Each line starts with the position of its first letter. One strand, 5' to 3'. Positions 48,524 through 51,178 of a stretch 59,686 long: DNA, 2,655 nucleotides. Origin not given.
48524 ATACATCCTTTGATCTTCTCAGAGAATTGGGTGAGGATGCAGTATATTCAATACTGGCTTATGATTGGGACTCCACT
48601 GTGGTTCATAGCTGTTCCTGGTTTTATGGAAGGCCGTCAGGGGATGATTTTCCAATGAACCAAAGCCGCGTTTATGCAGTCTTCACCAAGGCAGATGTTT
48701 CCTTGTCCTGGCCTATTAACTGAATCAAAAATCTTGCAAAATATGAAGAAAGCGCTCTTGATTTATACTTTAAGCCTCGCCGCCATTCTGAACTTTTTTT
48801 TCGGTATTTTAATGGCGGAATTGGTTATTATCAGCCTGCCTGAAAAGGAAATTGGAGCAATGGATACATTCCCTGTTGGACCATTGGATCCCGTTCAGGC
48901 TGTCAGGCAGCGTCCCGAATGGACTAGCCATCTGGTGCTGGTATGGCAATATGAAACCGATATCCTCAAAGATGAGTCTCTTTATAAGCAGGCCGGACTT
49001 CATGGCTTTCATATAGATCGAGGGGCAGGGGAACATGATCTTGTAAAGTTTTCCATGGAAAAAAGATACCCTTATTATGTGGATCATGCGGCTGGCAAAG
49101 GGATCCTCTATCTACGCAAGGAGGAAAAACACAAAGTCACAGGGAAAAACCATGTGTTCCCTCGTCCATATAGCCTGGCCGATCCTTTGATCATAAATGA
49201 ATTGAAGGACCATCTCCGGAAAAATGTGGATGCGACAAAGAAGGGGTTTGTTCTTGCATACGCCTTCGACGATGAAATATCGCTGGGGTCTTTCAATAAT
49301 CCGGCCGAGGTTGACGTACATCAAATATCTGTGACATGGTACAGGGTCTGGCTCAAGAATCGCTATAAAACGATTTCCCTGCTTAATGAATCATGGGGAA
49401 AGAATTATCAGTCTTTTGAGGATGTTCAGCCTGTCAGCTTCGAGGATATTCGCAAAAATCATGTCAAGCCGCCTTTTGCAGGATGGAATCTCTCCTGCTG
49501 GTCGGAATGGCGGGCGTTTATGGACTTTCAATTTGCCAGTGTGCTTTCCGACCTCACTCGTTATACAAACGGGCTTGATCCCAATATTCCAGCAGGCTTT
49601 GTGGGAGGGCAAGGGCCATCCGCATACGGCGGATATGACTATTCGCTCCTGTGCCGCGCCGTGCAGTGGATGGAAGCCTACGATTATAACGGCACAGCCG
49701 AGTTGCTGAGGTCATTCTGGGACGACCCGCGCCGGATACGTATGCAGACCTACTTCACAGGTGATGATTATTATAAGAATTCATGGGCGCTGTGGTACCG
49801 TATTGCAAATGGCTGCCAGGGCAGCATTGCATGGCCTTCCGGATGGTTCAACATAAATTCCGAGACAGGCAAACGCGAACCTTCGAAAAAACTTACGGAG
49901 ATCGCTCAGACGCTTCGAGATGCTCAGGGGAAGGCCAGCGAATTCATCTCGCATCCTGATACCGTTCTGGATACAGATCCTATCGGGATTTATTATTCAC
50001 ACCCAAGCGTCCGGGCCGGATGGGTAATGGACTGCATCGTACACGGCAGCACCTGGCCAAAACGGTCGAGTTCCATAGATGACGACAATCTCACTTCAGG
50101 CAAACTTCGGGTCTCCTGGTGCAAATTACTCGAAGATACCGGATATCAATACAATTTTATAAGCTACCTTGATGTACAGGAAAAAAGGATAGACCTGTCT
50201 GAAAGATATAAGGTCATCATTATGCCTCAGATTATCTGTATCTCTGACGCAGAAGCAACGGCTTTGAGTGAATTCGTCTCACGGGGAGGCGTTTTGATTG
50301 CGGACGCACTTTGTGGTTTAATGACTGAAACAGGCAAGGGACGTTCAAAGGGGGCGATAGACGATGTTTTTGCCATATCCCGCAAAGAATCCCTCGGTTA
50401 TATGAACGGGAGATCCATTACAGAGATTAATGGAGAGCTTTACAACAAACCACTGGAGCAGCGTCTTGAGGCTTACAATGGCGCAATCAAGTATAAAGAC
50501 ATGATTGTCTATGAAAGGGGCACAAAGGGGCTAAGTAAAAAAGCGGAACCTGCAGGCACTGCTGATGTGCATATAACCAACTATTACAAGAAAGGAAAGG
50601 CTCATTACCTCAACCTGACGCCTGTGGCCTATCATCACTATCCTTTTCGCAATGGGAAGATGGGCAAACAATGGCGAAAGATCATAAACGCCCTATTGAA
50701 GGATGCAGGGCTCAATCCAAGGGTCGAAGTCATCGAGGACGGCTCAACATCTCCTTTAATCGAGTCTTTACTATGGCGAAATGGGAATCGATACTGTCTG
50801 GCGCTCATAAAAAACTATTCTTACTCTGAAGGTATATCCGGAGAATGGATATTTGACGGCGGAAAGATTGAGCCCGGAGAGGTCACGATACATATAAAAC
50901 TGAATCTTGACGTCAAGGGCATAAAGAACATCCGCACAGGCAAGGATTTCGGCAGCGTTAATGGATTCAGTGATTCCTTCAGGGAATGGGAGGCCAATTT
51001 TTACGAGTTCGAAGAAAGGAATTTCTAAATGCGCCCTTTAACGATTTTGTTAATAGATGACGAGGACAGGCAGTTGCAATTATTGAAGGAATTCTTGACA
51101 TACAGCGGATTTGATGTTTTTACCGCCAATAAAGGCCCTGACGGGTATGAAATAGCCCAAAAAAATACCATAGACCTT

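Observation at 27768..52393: Candidate extracellular electron-transfer / surface redox locus: three giant multihaem cytochromes, two huge beta-rich surface proteins, an exported GH42-like protein and a sigma-54 activator, with no porin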

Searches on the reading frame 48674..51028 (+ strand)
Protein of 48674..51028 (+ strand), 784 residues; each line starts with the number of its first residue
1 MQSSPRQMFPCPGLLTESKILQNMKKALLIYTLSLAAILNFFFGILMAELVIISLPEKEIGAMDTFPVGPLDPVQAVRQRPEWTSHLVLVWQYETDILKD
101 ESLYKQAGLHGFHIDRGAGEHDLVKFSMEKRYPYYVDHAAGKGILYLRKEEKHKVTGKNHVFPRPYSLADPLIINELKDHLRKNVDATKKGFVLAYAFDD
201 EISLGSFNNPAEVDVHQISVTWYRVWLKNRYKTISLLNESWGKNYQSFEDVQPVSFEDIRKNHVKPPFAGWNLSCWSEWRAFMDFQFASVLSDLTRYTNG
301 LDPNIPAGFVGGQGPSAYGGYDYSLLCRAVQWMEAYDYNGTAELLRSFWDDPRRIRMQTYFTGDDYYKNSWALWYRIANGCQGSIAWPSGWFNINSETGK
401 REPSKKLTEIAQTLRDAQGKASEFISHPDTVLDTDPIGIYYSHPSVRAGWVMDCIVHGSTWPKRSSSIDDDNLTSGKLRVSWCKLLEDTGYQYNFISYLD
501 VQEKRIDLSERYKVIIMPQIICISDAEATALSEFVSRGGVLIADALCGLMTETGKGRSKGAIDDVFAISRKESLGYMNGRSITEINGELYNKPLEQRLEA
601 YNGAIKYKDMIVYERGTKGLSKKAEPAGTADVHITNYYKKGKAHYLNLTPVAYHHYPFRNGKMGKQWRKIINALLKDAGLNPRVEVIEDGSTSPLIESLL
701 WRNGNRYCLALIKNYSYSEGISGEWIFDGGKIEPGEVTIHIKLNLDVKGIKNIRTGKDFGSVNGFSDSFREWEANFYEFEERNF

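Call 4: search_protein_families(library=pfam, proteins=[window:48674-51028:+], max_evalue=0.01)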
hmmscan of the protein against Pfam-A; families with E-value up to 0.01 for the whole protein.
window:48674-51028:+ (784 aa): 2 families
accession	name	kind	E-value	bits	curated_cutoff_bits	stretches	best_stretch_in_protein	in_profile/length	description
PF08532.16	Glyco_hydro_42M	-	1.2e-07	31.9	25.8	1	500-646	47-184/207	Beta-galactosidase trimerisation domain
PF02449.21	Glyco_hydro_42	-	0.00043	20.2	21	1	219-253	150-189/376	Beta-galactosidase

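Call 5: search_protein_families(library=ncbifam, proteins=[window:48674-51028:+], max_evalue=0.01)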
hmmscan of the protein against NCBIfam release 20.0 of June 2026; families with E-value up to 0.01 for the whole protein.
window:48674-51028:+ (784 aa): 0 families

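Call 9: find_homologous_proteins(query=window:48674-51028:+)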
Query window:48674-51028:+ (784 aa): 475 proteins with E <= 0.001 among 8000 candidates; the best 120 are listed.
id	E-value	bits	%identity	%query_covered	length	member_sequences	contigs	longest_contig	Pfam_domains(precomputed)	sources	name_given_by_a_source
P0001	0.0e+0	1797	100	97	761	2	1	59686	PF08532.17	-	-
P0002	0.0e+0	1185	66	97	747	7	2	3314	PF08532.17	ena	-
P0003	0.0e+0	1041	60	91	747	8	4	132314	PF08532.17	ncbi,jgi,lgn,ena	jgi:hypothetical protein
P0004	0.0e+0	1039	61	91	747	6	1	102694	PF08532.17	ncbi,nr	ncbi:MAG: beta-galactosidase trimerization domain-containing protein [Planctomycetota bacterium]|nr:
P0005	4.9e-292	989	56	97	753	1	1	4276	PF02449.22,PF08532.17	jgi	-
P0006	6.0e-289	979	58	92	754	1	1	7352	PF02449.22,PF08532.17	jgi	jgi:hypothetical protein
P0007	3.9e-288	976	57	91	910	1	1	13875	PF24517.3,PF08532.17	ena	-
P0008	4.0e-287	973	58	91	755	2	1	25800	PF08532.17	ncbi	-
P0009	2.8e-286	970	56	92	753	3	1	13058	PF02449.22,PF08532.17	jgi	jgi:hypothetical protein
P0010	6.1e-286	969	57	94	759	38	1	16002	PF02449.22,PF08532.17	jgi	-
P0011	8.9e-286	969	57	93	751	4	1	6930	PF02449.22,PF08532.17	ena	-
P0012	1.2e-284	965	57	91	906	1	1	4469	PF24517.3,PF08532.17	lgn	-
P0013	1.3e-284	965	57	91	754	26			-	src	-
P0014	4.0e-284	963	57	91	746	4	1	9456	PF08532.17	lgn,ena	-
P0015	1.8e-283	961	57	92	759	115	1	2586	PF08532.17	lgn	-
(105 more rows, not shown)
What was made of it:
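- Checked: F starts at 48743 (761 aa; call 9).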

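Call 10: find_encoding_contigs(protein=P0003, flank=10000, max_places=3)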
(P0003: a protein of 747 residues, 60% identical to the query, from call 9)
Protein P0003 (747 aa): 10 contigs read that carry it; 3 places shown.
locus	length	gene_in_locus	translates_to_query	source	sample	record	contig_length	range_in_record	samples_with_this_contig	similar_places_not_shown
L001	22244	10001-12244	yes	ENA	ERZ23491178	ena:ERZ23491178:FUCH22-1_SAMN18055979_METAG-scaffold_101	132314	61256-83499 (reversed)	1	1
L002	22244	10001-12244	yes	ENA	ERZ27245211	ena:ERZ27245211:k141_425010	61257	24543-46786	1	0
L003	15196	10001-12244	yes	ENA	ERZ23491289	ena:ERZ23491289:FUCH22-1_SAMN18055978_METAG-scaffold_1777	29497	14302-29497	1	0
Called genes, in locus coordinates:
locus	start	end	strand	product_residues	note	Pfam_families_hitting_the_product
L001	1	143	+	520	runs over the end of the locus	-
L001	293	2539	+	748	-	PF06439:3keto-disac_hyd, PF13472:Lipase_GDSL_2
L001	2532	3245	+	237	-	-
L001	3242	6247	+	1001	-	PF23500:DUF7133, PF13646:HEAT_2 (weak), PF00034:Cytochrom_C (faint)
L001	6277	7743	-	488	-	PF00884:Sulfatase, PF01663:Phosphodiest (faint), PF16347:SGSH_C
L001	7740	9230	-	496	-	PF00884:Sulfatase, PF16347:SGSH_C, PF14707:Sulfatase_C (faint)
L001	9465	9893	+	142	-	PF03473:MOSC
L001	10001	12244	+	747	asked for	PF08532:Glyco_hydro_42M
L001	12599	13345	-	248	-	PF11849:DUF3369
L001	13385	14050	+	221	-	-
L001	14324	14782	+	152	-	PF00027:cNMP_binding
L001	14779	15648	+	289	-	PF13621:Cupin_8, PF08007:JmjC_2 (weak)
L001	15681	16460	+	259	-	PF00106:adh_short, PF08659:KR, PF13561:adh_short_C2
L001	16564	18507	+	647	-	PF20581:DUF6785, PF20580:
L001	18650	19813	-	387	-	PF01208:URO-D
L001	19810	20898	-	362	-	PF01208:URO-D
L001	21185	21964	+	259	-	PF01261:AP_endonuc_2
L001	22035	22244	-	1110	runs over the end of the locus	PF16126:DUF4838, PF06452:CBM9_1 (weak), PF07719:TPR_2 (faint)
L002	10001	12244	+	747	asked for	PF08532:Glyco_hydro_42M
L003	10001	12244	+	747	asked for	PF08532:Glyco_hydro_42M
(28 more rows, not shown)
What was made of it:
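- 48743..51028 (+): Protein F: 761 aa with a three-domain GH42-like (clan GH-A) fold. It belongs to a widespread family that is not linked to cytochromes. Calls 4, 9, 10.
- F's family is widespread and sits among sulfatases in L001 (calls 9, 10). F's family is widespread across phyla and sits among sulfatases in another genome (calls 9, 10).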

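Call 11: find_encoding_contigs(protein=P0001, flank=10000, max_places=3)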
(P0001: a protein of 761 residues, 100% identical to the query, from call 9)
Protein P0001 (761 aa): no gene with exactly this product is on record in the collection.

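Call 73: predict_structure(alignment_id=A6)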
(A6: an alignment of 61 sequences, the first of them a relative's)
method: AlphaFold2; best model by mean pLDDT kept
length: 761 residues; sequences in the alignment: 61
mean_pLDDT: 88.0   pTM: 0.89
mean pLDDT of the five models: 88.0, 87.4, 86.5, 85.4, 85.3
residues with pLDDT >= 90: 502; 70-90: 174; 50-70: 57; < 50: 28
segments of 3 or more residues with pLDDT < 50: 27-40, 180-188, 697-699
pLDDT, mean of each block of 10 residues (from residue 1): 78 83 56 42 86 89 92 93 95 94 96 90 79 75 86 95 96 78 48 91 97 97 97 84 91 92 93 96 83 65 92 63 90 87 90 92 91 93 94 94 94 96 87 69 62 88 95 96 96 96 98 98 95 96 96 91 86 91 96 94 96 97 96 91 96 97 90 93 96 62 61 93 96 95 95 94 56
secondary structure, 60 per line:
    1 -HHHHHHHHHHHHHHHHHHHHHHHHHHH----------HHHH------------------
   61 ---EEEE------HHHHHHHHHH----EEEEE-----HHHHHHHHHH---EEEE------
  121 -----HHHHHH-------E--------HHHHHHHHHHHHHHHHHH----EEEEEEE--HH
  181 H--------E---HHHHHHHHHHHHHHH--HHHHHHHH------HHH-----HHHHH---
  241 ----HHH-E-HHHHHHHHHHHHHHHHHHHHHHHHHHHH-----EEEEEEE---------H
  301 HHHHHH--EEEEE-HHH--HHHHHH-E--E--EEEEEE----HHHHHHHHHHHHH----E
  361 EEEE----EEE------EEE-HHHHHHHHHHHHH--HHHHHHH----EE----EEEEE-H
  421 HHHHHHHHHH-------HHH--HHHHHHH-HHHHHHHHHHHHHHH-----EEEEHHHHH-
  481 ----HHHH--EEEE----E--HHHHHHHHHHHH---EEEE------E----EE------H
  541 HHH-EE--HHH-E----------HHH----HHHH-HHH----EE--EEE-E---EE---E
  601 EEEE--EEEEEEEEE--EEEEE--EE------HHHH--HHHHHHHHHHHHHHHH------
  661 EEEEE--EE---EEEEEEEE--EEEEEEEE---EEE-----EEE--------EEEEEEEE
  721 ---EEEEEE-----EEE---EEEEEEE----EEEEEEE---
elements in order (helices of 4 or more, strands of 3 or more residues): H2-28 H39-42 E64-67 H74-83 E88-92 H98-107 E111-114 H126-131 H148-165 E170-176 H194-208 H211-218 H233-237 H251-278 E284-290 H300-306 E309-313 H320-325 E333-338 H343-355 E360-364 E369-371 E378-380 H382-394 H397-403 E414-418 H420-430 H443-449 H451-465 E471-474 H475-479 H485-488 E491-494 H502-513 E517-520 H540-543 H571-574 E587-589 E600-604 E607-615 E618-622 H633-636 H639-654 E661-665 E673-680 E683-690 E694-696 E702-704 E713-720 E724-729 E735-737 E741-747 E752-758
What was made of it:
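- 48743..51028 (+): AlphaFold2 model with pLDDT 88 (call 73).
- On Glycoside hydrolase family 42, considered for F: AlphaFold2 pLDDT 88 (call 73).
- Checked: Its N-terminus may be a signal anchor (call 73).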

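Call 76: fold_search(model_id=the predicted structure, library=pdb)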
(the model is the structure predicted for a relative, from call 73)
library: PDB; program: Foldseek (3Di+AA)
matches with E <= 10: 1540; with E <= 0.001: 233
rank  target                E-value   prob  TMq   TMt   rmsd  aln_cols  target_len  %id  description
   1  5dfa_B                5.6e-27  1.00  0.60  0.66   7.3       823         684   13  3D structure of the E323A catalytic mutant of Gan42B, a GH42 beta-galactosidase from G. stearothermophilus (released 2015-12-09)
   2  5e9a_B                3.0e-26  1.00  0.59  0.65   7.4       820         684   13  Crystal structure analysis of the cold-adamped beta-galactosidase from Rahnella sp. R3 (released 2016-10-26)
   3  7vl3_A                1.1e-25  1.00  0.56  0.60   7.9       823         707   13  The complex structure of beta-1,2-glucosyltransferase from Ignavibacterium album with phenyl alpha-D-glucoside (released 2022-03-09)
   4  7x87_B                1.7e-25  1.00  0.58  0.61   7.6       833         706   13  The complex structure of beta-1,2-glucosyltransferase from Ignavibacterium album with sophotetraose observed as sophor (released 2022-04-20)
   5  5dfa_A                1.9e-25  1.00  0.60  0.66   6.8       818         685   13  3D structure of the E323A catalytic mutant of Gan42B, a GH42 beta-galactosidase from G. stearothermophilus (released 2015-12-09)
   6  7vkw_A                2.0e-25  1.00  0.57  0.60   7.8       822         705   12  The apo structure of beta-1,2-glucosyltransferase from Ignavibacterium album (released 2022-03-09)
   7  7vkw_B                2.4e-25  1.00  0.56  0.60   7.7       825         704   12  The apo structure of beta-1,2-glucosyltransferase from Ignavibacterium album (released 2022-03-09)
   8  7vky_A                2.5e-25  1.00  0.56  0.60   7.7       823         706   13  The complex structure of beta-1,2-glucosyltransferase from Ignavibacterium album with sophorose (released 2022-03-09)
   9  7x87_A                2.5e-25  1.00  0.55  0.59   7.9       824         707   13  The complex structure of beta-1,2-glucosyltransferase from Ignavibacterium album with sophotetraose observed as sophor (released 2022-04-20)
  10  4oif_B                3.2e-25  1.00  0.60  0.66   7.2       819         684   13  3D structure of Gan42B, a GH42 beta-galactosidase from G. (released 2015-02-04)
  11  5e9a_A                4.3e-25  1.00  0.58  0.64   8.0       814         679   13  Crystal structure analysis of the cold-adamped beta-galactosidase from Rahnella sp. R3 (released 2016-10-26)
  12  4oif_A                4.8e-25  1.00  0.59  0.65   7.9       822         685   13  3D structure of Gan42B, a GH42 beta-galactosidase from G. (released 2015-02-04)
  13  3tts_A                6.8e-25  1.00  0.60  0.66   7.0       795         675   12  Crystal structure of beta-galactosidase from Bacillus circulans sp. alkalophilus (released 2012-03-21)
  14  7vl0_B                9.1e-25  1.00  0.57  0.61   7.5       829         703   12  The complex structure of beta-1,2-glucosyltransferase from Ignavibacterium album with p-nitrophenyl-alpha-D-glucopyran (released 2022-03-09)
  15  5xb7_F                1.2e-24  1.00  0.60  0.65   7.9       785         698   11  GH42 alpha-L-arabinopyranosidase from Bifidobacterium animalis subsp. lactis Bl-04 (released 2017-11-01)
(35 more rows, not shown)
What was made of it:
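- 48743..51028 (+): Foldseek matches GH42 structures at E 5.6e-27 and TM 0.60-0.66 (call 76).
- On Glycoside hydrolase family 42, considered for F: Foldseek matches GH42 structures at E 5.6e-27 and TM 0.60-0.66, and matches GH164 and a beta-1,2-glucosyltransferase almost as well (call 76). Identity to GH42 structures is 12-14% (call 76).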

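Call 88: search_solved_structures(query=A6, max_evalue=0.01, show_alignments=2)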
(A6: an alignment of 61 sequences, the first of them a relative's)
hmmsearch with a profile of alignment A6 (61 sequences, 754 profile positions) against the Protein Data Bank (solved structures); distinct sequences matched with E-value up to 0.01: 22.
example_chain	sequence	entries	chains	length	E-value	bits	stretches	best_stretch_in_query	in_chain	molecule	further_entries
4oif_A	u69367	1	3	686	5.1e-08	34.7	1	474-535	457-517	Beta-galactosidase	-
5dfa_A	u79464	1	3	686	5.1e-08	34.7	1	474-535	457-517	Beta-galactosidase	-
3tts_A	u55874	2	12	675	8.3e-08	34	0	197-223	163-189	Beta-galactosidase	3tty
4uoq_A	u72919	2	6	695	1.1e-07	33.6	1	189-228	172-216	BETA-GALACTOSIDASE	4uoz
4uni_A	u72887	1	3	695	1.1e-07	33.5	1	189-228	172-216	BETA-GALACTOSIDASE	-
9ta3_A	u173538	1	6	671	1.2e-07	33.5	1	198-259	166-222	Beta-galactosidase LacZ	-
4ucf_A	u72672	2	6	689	1.3e-07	33.3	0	483-546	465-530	BETA-GALACTOSIDASE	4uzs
8ibs_A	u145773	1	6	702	1.1e-06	30.3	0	485-546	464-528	Beta-galactosidase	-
8ibt_A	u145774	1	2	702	1.1e-06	30.2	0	485-546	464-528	Beta-galactosidase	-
8ibr_A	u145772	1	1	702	1.1e-06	30.2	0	485-546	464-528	Beta-galactosidase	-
6t5o_AAA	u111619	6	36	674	2.3e-06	29.2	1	455-541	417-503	Glyco_hydro_42M domain-containing protein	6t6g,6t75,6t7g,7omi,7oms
6ptm_A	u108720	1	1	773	3.1e-05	25.5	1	196-259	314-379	Uncharacterized protein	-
7vkx_A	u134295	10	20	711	3.3e-05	25.4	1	188-228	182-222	beta-1,2-glucosyltransferase | Beta-galactosidase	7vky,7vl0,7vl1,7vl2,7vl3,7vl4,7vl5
7x87_A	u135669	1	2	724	3.4e-05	25.4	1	188-228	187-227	Beta-galactosidase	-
7vkw_A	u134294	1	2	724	3.4e-05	25.4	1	188-228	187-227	beta-1,2-glucosyltransferase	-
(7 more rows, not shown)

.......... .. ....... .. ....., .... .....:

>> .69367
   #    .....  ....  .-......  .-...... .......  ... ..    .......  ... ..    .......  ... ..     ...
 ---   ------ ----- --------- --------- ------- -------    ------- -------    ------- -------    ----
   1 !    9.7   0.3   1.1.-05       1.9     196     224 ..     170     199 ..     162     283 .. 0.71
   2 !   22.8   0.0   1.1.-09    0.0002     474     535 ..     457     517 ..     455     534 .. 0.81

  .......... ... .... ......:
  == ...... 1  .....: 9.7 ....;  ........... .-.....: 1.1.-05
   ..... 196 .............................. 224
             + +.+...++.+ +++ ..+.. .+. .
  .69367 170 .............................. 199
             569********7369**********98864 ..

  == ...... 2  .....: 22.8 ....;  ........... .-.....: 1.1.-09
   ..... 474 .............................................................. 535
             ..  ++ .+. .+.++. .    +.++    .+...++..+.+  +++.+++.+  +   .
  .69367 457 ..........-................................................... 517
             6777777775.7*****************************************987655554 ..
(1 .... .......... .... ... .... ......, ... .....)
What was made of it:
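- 48743..51028 (+): Sequence-level PDB hits in call 88.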
